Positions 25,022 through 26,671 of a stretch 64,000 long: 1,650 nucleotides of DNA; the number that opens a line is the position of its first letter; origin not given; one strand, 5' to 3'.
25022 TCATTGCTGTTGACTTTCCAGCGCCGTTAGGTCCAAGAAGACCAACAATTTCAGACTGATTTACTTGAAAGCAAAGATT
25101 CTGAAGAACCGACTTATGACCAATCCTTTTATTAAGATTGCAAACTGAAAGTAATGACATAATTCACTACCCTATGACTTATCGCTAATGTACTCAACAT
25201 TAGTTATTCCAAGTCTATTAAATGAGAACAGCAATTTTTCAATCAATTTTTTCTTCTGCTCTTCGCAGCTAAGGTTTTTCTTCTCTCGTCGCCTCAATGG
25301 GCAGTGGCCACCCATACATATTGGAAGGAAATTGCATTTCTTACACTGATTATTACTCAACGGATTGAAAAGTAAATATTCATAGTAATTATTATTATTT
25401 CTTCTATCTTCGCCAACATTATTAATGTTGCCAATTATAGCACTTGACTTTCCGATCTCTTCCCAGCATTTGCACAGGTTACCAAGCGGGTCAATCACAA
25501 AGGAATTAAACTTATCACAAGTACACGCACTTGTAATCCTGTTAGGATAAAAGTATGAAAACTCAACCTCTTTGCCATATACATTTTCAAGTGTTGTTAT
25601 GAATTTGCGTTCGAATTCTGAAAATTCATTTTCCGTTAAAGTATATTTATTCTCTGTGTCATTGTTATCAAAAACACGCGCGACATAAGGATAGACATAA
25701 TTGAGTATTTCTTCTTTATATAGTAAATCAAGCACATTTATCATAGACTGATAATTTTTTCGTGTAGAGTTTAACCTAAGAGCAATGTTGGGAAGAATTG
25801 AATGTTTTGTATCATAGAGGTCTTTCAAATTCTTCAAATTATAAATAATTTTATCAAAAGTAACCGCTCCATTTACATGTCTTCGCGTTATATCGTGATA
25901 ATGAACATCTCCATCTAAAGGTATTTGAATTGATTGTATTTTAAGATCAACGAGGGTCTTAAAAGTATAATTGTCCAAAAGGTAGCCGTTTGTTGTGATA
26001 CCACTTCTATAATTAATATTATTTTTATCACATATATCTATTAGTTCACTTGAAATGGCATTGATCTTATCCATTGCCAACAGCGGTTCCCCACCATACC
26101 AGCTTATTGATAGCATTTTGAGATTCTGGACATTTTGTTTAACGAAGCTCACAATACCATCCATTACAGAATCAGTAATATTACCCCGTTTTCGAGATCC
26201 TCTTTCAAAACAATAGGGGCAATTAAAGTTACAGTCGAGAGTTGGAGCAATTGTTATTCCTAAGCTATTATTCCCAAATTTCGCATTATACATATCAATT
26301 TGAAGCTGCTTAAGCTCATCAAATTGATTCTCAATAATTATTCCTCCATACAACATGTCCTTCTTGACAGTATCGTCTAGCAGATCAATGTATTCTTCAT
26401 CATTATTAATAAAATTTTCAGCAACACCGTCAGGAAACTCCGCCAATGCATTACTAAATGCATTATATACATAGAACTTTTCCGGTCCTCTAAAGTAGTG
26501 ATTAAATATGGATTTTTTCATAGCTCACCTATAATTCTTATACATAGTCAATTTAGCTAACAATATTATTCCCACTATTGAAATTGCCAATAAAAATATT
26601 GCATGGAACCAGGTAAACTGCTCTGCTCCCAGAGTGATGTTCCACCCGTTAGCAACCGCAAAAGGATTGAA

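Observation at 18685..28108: AT-rich ~9.4-kb island with a radical-SAM/SPASM peptide-modification cluster and three ABC systems (candidate new sacti-/ranthipeptide locus)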

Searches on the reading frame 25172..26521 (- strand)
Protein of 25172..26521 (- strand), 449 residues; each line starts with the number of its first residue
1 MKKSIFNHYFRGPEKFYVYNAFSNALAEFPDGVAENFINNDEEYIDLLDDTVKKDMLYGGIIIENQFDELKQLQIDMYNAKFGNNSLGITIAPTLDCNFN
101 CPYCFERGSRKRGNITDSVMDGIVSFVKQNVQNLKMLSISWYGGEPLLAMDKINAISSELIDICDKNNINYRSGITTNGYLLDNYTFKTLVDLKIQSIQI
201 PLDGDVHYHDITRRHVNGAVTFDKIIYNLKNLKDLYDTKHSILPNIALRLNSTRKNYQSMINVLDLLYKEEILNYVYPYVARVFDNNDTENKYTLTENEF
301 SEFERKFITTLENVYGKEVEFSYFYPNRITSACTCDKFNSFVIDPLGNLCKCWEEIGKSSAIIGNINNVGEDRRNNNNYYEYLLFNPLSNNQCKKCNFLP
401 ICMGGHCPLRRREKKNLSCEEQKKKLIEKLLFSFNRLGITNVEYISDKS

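Call 3: search_protein_families(library=pfam, proteins=[window:25172-26521:-], max_evalue=0.01)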
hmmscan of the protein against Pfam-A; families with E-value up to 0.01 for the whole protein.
window:25172-26521:- (449 aa): 2 families
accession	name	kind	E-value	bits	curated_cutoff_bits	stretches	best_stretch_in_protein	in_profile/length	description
PF04055.27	Radical_SAM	-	3.4e-14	53.8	29.5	1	93-241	3-147/166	Radical SAM superfamily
PF13353.11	Fer4_12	-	3e-05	24.8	22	1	96-188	14-100/137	4Fe-4S single cluster domain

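Call 4: search_protein_families(library=ncbifam, proteins=[window:25172-26521:-], max_evalue=0.01)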
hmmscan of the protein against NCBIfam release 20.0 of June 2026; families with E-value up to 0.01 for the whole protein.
window:25172-26521:- (449 aa): 55 families (the best 25 are shown)
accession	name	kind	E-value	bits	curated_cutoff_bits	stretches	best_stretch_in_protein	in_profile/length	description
TIGR04334.1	rSAM_Clo7bot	equivalog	2.4e-83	280.2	600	1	15-434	15-433/440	radical SAM/SPASM domain Clo7bot peptide maturase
TIGR04463.1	rSAM_vs_C_rich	equivalog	1.1e-71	241.9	525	1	14-427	10-421/438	TIGR04463 family radical SAM/SPASM RiPP maturase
NF038107.1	rSAM_NF038107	equivalog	3.3e-61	207.4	600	1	1-407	1-401/444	Cys-every-fifth radical SAM/SPASM peptide maturase CefB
NF052473.1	rSAM_FlmE_OhkG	exception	3.7e-49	167.7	500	1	45-430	48-451/481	FlmE/OhkG family radical SAM/SPASM peptide maturase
TIGR04280.1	geopep_mat_rSAM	hypoth_equivalog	2e-47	162.1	400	1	48-431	45-417/428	geopeptide radical SAM maturase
NF047865.1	rSAM_PapB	equivalog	1.2e-33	116.7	340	1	89-407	5-316/330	PapB family radical SAM/SPASM ranthipeptide maturase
TIGR04068.1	rSAM_ocin_clost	equivalog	2.2e-24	86.2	500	1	6-310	1-304/462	Cys-rich peptide radical SAM maturase CcpM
NF041298.1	rSAM_mat_DynA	equivalog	3.5e-22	78.8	450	1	91-410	5-324/356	dynobactin maturation radical SAM/SPASM protein DynA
TIGR03974.1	rSAM_six_Cys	equivalog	1.7e-20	73.3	425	1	85-407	97-417/451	thioether cross-link-forming SCIFF peptide maturase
NF041707.1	rSAM_YhhB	equivalog_domain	1.1e-19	70.6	445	1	97-237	12-157/369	cyclophane-forming radical SAM/SPASM peptide maturase YhhB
TIGR03942.1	sulfatase_rSAM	equivalog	1.5e-19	70.3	349.45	1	95-428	9-344/363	anaerobic sulfatase maturase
NF040492.1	not_ScfB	exception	1.9e-17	63.3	855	1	26-405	46-414/450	ScfB-related radical SAM/SPASM orphan maturase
TIGR04163.1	rSAM_cobopep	equivalog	3.9e-17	62.1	375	1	37-275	14-243/428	peptide-modifying radical SAM enzyme CbpB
TIGR04317.1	W_rSAM_matur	equivalog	5.4e-17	61.9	380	1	90-358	7-261/349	tungsten cofactor oxidoreductase radical SAM maturase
TIGR04064.1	rSAM_nif11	equivalog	5.7e-17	61.6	518.7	1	88-233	79-225/459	nif11-like peptide radical SAM maturase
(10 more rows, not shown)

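Call 9: find_encoding_contigs(protein=window:25172-26521:-, flank=10000, max_places=6)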
Protein window:25172-26521:- (449 aa): 2 contigs read that carry it; 1 place shown.
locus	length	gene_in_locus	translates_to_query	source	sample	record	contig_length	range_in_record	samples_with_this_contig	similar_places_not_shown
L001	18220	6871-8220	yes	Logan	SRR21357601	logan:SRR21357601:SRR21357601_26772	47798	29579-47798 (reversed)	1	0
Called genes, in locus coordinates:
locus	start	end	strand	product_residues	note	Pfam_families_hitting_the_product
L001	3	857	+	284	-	?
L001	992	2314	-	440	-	PF05525:Branch_AA_trans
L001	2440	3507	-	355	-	PF08218:Citrate_ly_lig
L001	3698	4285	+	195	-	PF03802:CitX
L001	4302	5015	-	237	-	-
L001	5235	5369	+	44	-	-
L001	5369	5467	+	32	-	-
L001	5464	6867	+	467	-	-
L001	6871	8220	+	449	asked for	PF04055:Radical_SAM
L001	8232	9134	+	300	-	PF00005:ABC_tran, PF13304:AAA_21 (faint)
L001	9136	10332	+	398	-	PF12679:ABC2_membrane_2, PF10920:DUF2705 (weak)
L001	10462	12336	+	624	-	PF00664:ABC_membrane, PF13304:AAA_21 (faint), PF00005:ABC_tran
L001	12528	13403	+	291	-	-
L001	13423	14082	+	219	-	PF02463:SMC_N (faint), PF00005:ABC_tran, PF13304:AAA_21 (faint)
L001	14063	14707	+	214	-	-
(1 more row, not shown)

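Call 10: find_homologous_proteins(query=window:25172-26521:-, max_evalue=1e-10)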
Query window:25172-26521:- (449 aa): 1482 proteins with E <= 1e-10 among 6634 candidates; the best 120 are listed.
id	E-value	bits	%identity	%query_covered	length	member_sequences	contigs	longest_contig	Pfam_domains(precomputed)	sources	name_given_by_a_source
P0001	0.0e+0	1021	99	100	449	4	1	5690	PF04055.28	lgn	-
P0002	1.2e-232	791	77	99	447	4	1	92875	PF04055.28,PF13353.12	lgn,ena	-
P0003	2.1e-129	451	48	99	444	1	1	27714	PF04055.28,PF13353.12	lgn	-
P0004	5.7e-128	446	47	99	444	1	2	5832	PF04055.28,PF13353.12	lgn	-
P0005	4.9e-104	367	43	97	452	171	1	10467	PF04055.28,PF13353.12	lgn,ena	-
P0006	1.2e-102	362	41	98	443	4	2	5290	PF04055.28,PF13353.12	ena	-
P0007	3.9e-102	361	40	98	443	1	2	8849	PF04055.28,PF13353.12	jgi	-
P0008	3.5e-101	357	39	99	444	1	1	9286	PF04055.28,PF13353.12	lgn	-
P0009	2.5e-99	351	39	97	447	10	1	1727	PF04055.28,PF13353.12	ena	-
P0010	3.6e-99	351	39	94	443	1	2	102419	PF04055.28,PF13353.12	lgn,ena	-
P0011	7.6e-99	350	42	97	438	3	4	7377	PF04055.28,PF13353.12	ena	-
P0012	1.0e-98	349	40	98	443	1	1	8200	PF04055.28,PF13353.12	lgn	-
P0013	7.5e-98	346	42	94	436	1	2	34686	PF04055.28,PF13353.12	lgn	-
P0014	1.6e-97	345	39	99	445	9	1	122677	PF04055.28,PF13353.12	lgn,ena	-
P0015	2.9e-97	345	38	99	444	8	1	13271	PF04055.28,PF13353.12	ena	-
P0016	6.0e-97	344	40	97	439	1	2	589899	PF04055.28,PF13353.12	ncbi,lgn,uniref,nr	ncbi:radical SAM/SPASM domain-containing protein [Tissierella sp.]|uniref:radical SAM/SPASM domain-c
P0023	1.2e-90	323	40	93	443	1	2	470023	PF04055.28,PF13353.12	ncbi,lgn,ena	-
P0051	5.1e-74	268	38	94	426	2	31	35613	PF04055.28,PF13353.12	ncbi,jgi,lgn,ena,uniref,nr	ncbi:radical SAM/SPASM domain-containing protein [Thomasclavelia cocleata]|uniref:radical SAM/SPASM 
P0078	1.7e-71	260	36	92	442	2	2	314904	PF04055.28,PF13353.12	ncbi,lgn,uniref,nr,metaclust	ncbi:radical SAM/SPASM domain-containing protein [Clostridium hydrogeniformans]|uniref:radical SAM/S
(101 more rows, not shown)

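Call 11: find_related_loci(query=window:25172-26521:-, collection=genome_contigs, flank=10000)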
Query window:25172-26521:- (449 aa) in genome_contigs; peptide patterns used: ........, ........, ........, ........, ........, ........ (x = any residue, [..] = any of these).
62 stretches matched a pattern, but none encodes a relative of the query by tblastn (E <= 1e-3).

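Call 12: find_encoding_contigs(protein=P0002, flank=10000, max_places=3)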
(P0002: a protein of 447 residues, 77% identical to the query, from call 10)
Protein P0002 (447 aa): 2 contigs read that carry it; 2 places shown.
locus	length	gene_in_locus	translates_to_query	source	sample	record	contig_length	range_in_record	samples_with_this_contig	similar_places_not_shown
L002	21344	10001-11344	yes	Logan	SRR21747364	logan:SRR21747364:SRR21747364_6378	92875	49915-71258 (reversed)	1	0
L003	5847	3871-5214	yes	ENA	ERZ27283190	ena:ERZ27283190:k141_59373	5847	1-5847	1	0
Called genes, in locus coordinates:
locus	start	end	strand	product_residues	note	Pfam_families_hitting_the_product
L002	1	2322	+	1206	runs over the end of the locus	PF02463:SMC_N, PF13175:AAA_15, PF13304:AAA_21 (weak), PF13476:AAA_23, PF06470:SMC_hinge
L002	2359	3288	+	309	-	PF02881:SRP54_N, PF13401:AAA_22 (weak), PF13604:AAA_30 (weak), PF00448:SRP54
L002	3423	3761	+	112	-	PF04297:UPF0122, PF04545:Sigma70_r4, PF04967:HTH_10 (faint), PF08281:Sigma70_r4_2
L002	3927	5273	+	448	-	PF02881:SRP54_N, PF00448:SRP54, PF01656:CbiA (weak), PF13401:AAA_22, PF02978:SRP_SPB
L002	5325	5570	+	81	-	PF00886:Ribosomal_S16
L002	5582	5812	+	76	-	PF13083:KH_KhpA-B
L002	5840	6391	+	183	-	PF01782:RimM, PF24986:PRC_RimM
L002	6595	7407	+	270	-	PF01746:tRNA_m1G_MT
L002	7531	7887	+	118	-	PF01245:Ribosomal_L19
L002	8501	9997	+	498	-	-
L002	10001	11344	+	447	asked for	PF04055:Radical_SAM, PF13353:Fer4_12 (weak)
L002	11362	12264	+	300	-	PF00005:ABC_tran, PF13304:AAA_21 (faint)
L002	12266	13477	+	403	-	PF12679:ABC2_membrane_2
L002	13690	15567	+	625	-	PF00005:ABC_tran, PF02463:SMC_N (faint), PF13304:AAA_21 (faint)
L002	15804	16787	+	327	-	PF00005:ABC_tran, PF13304:AAA_21 (weak)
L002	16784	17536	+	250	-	PF06182:ABC2_membrane_6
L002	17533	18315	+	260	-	PF06182:ABC2_membrane_6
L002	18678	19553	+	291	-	PF03193:RsgA_GTPase (faint), PF01926:MMR_HSR1, PF02421:FeoB_N (weak)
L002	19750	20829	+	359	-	PF01351:RNase_HII, PF08378:NERD, PF02021:UPF0102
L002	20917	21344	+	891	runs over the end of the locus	PF00702:Hydrolase, PF13419:HAD_2, PF13242:Hydrolase_like (weak), PF00128:Alpha-amylase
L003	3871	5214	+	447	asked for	PF04055:Radical_SAM, PF13353:Fer4_12 (weak)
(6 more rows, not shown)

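Call 13: find_encoding_contigs(protein=P0003, flank=10000, max_places=3)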
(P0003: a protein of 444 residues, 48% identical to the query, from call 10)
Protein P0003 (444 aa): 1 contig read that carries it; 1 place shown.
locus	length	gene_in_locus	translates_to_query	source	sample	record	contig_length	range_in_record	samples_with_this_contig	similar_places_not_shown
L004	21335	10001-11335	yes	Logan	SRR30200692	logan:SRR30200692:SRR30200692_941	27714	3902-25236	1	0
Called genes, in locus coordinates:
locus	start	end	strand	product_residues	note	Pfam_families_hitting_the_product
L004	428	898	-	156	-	-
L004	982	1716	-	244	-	PF15607:Ntox44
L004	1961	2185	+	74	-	-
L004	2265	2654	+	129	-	PF19514:MobC_2 (weak), PF21983:NikA-like (weak)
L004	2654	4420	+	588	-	PF03432:Relaxase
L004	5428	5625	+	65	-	-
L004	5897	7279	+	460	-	-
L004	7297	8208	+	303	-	PF00005:ABC_tran, PF13304:AAA_21 (faint)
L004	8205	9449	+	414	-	PF12679:ABC2_membrane_2 (weak)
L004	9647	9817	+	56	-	-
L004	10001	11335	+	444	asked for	PF04055:Radical_SAM, PF13353:Fer4_12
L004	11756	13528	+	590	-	PF00664:ABC_membrane, PF00005:ABC_tran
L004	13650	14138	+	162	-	-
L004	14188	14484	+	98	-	-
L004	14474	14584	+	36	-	-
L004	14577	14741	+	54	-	-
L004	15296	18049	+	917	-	PF13575:DUF4135, PF05147:LANC_like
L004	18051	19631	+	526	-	-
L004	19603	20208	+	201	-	PF00072:Response_reg, PF00196:GerE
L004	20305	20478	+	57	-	-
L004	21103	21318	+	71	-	PF01797:Y1_Tnp (weak)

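Call 18: search_solved_structures(query=window:25172-26521:-, max_evalue=0.001, show_alignments=2)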
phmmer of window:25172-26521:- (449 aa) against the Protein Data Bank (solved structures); distinct sequences matched with E-value up to 0.001: 2.
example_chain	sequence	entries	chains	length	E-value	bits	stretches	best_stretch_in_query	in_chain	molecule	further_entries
5wgg_A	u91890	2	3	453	9e-15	57.8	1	94-408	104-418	Radical SAM domain protein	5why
9gm3_A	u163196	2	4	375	1.2e-05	27.7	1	96-236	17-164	ChlB radical SAM domain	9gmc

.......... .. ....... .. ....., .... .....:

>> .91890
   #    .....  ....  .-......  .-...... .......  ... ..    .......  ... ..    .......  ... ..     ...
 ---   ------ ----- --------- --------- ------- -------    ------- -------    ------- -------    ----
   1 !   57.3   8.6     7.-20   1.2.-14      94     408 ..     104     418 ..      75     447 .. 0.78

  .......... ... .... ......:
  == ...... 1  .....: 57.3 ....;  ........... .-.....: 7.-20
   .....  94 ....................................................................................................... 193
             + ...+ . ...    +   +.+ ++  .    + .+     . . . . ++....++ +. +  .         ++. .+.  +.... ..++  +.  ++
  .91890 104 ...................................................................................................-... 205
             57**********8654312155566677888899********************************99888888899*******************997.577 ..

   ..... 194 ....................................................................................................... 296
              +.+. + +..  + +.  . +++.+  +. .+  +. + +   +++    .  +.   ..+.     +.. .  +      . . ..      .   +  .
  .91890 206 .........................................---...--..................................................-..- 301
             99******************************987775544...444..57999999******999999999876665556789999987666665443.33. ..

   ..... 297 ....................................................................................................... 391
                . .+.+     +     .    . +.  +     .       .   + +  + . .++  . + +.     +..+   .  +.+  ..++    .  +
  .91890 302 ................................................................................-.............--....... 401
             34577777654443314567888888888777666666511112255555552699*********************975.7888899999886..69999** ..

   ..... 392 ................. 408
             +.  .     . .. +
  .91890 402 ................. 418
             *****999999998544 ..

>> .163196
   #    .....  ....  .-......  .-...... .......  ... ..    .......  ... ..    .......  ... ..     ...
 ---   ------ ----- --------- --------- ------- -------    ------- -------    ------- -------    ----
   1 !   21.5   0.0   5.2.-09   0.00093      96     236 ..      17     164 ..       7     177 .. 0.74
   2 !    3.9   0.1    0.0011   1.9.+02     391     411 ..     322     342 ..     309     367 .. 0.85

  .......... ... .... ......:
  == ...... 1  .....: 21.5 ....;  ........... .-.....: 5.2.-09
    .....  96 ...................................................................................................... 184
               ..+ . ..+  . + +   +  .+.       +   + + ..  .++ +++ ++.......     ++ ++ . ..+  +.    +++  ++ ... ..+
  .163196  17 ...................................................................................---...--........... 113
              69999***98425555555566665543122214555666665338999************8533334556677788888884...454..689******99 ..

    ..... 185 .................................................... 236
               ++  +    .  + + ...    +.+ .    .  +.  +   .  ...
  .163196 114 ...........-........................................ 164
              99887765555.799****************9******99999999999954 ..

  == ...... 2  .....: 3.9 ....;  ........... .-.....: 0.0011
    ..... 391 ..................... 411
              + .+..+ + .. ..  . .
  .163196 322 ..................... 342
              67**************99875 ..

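Call 22: find_related_loci(query=A1, collection=genome_contigs, flank=8000)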
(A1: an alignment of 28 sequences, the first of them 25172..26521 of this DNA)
Query A1 (449 aa) in genome_contigs; peptide patterns used: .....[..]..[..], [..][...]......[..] (x = any residue, [..] = any of these).
600 stretches matched a pattern (row limit reached: there are more); 482 encode a relative of the query (tblastn E <= 1e-3); the best 80 are kept; 79 distinct loci.
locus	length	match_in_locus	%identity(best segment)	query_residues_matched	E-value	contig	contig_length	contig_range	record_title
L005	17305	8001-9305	42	1-434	1e-106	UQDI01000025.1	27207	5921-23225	uncultured Clostridiales bacterium isolate UMGS167 genome assembly, contig: NODE_233_length_27207_cov_9.84414, whole gen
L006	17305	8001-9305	43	1-434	1e-108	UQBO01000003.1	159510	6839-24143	uncultured Clostridiales bacterium isolate UMGS110 genome assembly, contig: NODE_3_length_159510_cov_6.21903, whole geno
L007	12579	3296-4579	33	1-437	2e-78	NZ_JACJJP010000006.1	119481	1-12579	Gemmiger formicilis strain An812 An812_NODE_6_length_119481_cov_27.488073_pilon, whole genome shotgun sequence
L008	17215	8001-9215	36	1-414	1e-76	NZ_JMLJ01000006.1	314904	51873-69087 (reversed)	Clostridium hydrogeniformans DSM 21757 BR69DRAFT_scaffold00004.4_C, whole genome shotgun sequence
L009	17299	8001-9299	34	1-441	4e-76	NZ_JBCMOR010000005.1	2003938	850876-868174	Paenibacillus turicensis strain B-4370 B_04370_contig_0000005, whole genome shotgun sequence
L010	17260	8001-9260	35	1-426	1e-74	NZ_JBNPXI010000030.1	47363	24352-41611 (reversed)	Brassicibacter mesophilus strain DSM 24659 Ga0415269_30, whole genome shotgun sequence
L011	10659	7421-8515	36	49-426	2e-74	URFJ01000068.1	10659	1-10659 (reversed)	uncultured Clostridiales bacterium isolate UMGS946 genome assembly, contig: NODE_2860_length_10659_cov_3.523247, whole g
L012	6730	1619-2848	32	1-419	2e-72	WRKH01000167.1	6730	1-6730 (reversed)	MAG: Turicibacter sp. isolate Th196P1bin2 JGI24700J35501_10927288, whole genome shotgun sequence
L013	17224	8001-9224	35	1-416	2e-71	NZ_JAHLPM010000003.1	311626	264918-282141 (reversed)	Tissierella simiarum strain MSJ-40 M40_ctg0003, whole genome shotgun sequence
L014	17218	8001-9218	35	1-430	1e-69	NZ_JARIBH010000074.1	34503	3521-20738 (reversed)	MAG: Peptacetobacter sp. isolate cluster2_bin.10 k127_144004, whole genome shotgun sequence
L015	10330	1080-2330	33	1-426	6e-69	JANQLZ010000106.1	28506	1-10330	MAG: Bacillota bacterium isolate PL25a_bin.78 k99_4210638, whole genome shotgun sequence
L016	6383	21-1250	36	1-431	2e-68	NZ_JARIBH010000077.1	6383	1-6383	MAG: Peptacetobacter sp. isolate cluster2_bin.10 k127_878652, whole genome shotgun sequence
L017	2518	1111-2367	32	1-423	4e-69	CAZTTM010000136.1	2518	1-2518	MAG TPA_asm: uncultured Muribaculaceae bacterium isolate binchicken_co354_38 genome assembly, contig: NODE_47625_length_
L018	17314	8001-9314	33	1-438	1e-67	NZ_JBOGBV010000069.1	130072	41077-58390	MAG: Paraclostridium sp. isolate WFFMC_MAG_413 k139_535015_flag=0_multi=83.3836_len=130072, whole genome shotgun sequenc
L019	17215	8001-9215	35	1-423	6e-67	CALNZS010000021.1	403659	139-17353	MAG: uncultured Gammaproteobacteria bacterium isolate LOGT_bin.0215 genome assembly, contig: contig_14111, whole genome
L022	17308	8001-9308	34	1-436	2e-66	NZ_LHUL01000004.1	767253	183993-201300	Clostridium botulinum strain ATCC 25763 contig_4, whole genome shotgun sequence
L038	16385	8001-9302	33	1-434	4e-62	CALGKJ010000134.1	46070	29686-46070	MAG: uncultured Clostridia bacterium isolate N1_Bin_Bin_25_1 genome assembly, contig: c_000003499393, whole genome shotg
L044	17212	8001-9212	35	1-408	6e-61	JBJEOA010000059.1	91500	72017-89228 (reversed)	MAG: Lachnospiraceae bacterium isolate LOHA14_bin.036 NODE_70_length_91500_cov_11.672404, whole genome shotgun sequence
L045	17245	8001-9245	33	1-433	6e-61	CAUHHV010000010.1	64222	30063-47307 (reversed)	MAG TPA_asm: uncultured Collinsella sp. isolate SRR16280027_bin.47_MetaWRAP_v1.3_MAG genome assembly, contig: ERZ1928946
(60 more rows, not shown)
